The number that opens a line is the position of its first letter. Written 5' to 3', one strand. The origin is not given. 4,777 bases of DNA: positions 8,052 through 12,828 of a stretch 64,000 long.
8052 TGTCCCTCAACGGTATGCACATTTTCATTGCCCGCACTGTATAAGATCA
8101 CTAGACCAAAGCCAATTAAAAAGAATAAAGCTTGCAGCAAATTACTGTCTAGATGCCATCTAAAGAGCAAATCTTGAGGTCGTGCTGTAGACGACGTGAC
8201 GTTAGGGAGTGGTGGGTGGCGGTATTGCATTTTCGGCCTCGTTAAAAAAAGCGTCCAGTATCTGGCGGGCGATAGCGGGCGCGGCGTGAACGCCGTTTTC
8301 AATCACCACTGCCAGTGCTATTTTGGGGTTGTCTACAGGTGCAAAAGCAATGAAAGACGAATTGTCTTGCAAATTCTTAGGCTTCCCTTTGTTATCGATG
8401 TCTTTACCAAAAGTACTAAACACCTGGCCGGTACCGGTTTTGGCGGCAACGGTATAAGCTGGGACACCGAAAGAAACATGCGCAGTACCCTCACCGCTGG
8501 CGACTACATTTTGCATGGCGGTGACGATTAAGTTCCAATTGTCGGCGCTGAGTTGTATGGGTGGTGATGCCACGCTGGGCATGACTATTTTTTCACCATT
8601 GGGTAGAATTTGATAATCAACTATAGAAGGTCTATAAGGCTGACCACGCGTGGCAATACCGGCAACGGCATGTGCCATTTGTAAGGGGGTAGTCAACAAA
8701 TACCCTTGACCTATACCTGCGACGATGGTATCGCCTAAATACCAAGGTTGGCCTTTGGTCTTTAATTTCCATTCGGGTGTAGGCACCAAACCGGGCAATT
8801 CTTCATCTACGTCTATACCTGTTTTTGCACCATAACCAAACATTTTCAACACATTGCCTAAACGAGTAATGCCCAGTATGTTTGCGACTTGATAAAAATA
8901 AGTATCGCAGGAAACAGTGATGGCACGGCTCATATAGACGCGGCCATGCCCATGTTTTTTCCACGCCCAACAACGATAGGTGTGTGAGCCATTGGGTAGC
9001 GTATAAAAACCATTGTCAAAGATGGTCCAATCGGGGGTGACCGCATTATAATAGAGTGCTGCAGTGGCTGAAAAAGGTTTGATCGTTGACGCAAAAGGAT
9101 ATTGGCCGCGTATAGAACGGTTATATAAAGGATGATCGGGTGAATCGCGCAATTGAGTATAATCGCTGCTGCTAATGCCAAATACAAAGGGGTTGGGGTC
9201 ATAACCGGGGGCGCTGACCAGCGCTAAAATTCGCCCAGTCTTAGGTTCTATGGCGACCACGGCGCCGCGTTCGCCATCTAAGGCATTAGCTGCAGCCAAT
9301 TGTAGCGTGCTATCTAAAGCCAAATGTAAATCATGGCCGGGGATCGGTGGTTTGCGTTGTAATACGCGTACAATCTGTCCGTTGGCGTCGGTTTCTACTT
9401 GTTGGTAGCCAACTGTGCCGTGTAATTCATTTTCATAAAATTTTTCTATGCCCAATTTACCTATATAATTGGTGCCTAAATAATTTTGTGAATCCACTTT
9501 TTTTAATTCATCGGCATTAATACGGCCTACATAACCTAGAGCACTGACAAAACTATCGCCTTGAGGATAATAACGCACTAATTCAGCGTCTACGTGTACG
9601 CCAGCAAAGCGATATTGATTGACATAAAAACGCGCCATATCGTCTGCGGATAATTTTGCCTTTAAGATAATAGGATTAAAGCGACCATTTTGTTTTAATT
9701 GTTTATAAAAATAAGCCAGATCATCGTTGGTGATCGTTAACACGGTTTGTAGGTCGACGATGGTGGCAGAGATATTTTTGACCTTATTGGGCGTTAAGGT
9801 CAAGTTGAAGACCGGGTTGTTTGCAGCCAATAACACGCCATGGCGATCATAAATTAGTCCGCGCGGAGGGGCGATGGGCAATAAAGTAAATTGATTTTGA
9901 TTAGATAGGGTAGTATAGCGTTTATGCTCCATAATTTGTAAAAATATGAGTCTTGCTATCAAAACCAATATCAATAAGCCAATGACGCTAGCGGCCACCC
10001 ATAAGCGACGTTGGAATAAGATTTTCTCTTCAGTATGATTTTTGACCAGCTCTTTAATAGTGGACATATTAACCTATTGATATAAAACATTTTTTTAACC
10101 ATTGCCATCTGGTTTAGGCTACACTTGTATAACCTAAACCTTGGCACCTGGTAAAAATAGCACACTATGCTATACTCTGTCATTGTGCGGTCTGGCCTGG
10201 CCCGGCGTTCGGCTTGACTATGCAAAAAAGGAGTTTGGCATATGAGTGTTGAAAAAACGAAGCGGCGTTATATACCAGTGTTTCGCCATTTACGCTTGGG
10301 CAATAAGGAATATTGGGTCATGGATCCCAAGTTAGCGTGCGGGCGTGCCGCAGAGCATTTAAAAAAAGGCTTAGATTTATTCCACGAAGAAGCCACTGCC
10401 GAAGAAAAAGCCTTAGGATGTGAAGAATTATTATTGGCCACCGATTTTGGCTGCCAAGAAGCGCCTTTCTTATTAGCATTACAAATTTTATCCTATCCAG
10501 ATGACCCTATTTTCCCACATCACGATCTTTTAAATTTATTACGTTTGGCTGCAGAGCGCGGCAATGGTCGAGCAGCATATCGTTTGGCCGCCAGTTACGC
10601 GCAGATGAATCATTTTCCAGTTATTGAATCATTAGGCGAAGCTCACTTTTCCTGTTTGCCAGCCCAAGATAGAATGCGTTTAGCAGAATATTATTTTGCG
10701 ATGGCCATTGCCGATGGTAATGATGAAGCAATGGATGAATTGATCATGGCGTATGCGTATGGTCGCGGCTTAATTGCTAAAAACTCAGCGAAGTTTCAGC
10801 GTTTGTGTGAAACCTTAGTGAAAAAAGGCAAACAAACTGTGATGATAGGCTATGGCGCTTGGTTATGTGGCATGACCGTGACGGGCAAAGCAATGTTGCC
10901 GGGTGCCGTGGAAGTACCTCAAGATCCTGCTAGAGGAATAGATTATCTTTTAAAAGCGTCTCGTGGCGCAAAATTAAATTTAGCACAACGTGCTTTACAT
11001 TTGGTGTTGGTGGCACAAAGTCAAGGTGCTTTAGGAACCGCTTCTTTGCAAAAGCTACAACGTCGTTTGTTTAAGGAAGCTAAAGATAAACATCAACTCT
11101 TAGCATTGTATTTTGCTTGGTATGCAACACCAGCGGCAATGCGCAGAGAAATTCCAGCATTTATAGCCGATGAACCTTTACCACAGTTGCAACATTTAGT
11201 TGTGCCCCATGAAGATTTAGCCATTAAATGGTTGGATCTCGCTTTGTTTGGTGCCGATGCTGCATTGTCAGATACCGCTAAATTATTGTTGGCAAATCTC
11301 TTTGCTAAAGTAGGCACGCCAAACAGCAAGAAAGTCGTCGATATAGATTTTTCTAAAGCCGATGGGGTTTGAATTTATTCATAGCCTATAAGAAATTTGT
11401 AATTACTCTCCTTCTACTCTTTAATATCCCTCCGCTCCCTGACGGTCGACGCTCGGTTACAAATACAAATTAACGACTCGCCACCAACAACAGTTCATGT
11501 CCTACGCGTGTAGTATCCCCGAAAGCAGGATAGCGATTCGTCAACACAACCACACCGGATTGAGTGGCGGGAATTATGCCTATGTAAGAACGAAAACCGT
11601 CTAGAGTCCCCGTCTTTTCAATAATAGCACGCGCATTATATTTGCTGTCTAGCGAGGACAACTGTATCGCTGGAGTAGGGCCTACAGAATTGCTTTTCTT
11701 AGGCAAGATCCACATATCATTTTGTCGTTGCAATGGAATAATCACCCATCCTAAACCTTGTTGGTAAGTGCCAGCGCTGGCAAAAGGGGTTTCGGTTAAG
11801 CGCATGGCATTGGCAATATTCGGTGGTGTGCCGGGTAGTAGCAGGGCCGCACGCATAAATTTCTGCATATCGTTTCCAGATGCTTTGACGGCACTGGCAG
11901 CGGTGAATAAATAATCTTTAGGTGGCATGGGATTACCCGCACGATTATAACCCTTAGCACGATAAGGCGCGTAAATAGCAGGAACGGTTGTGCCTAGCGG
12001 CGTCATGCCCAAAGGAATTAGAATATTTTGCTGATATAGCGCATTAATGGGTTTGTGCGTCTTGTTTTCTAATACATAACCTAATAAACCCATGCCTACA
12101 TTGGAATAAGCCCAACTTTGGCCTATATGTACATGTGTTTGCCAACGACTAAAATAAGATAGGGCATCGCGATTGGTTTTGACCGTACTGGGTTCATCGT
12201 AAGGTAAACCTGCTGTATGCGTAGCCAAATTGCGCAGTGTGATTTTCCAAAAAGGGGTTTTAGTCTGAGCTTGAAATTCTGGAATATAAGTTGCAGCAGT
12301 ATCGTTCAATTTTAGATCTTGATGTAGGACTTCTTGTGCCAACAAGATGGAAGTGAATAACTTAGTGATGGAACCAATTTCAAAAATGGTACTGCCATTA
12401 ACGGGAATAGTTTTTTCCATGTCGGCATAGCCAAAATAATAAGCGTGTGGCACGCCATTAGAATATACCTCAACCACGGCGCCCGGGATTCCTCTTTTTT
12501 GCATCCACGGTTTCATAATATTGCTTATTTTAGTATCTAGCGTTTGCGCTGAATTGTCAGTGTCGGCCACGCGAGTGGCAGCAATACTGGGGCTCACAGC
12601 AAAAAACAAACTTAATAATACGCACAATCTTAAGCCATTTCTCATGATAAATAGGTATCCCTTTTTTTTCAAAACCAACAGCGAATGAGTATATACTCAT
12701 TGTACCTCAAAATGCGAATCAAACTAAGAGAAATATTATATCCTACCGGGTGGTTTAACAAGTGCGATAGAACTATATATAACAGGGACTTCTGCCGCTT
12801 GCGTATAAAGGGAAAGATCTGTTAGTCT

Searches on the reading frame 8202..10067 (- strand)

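Call 64: search_protein_families(library=pfam, proteins=[window:8202-10067:-], max_evalue=0.00001)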
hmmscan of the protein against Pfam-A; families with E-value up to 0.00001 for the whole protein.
window:8202-10067:- (621 aa): 2 families
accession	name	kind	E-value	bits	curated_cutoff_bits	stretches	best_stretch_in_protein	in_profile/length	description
PF00905.27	Transpeptidase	-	3.3e-60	204.3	22.1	1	268-604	1-298/299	Penicillin binding protein transpeptidase domain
PF03717.20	PBP_dimer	-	6.9e-49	167.1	24.4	1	65-236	2-179/180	Penicillin-binding Protein dimerisation domain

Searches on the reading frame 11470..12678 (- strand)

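Call 64: search_protein_families(library=pfam, proteins=[window:11470-12678:-], max_evalue=0.00001)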
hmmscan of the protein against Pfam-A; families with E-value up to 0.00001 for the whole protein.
window:11470-12678:- (402 aa): 1 family
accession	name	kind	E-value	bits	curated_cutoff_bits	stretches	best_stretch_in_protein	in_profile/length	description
PF00144.29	Beta-lactamase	-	9e-60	203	27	1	53-385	3-313/329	Beta-lactamase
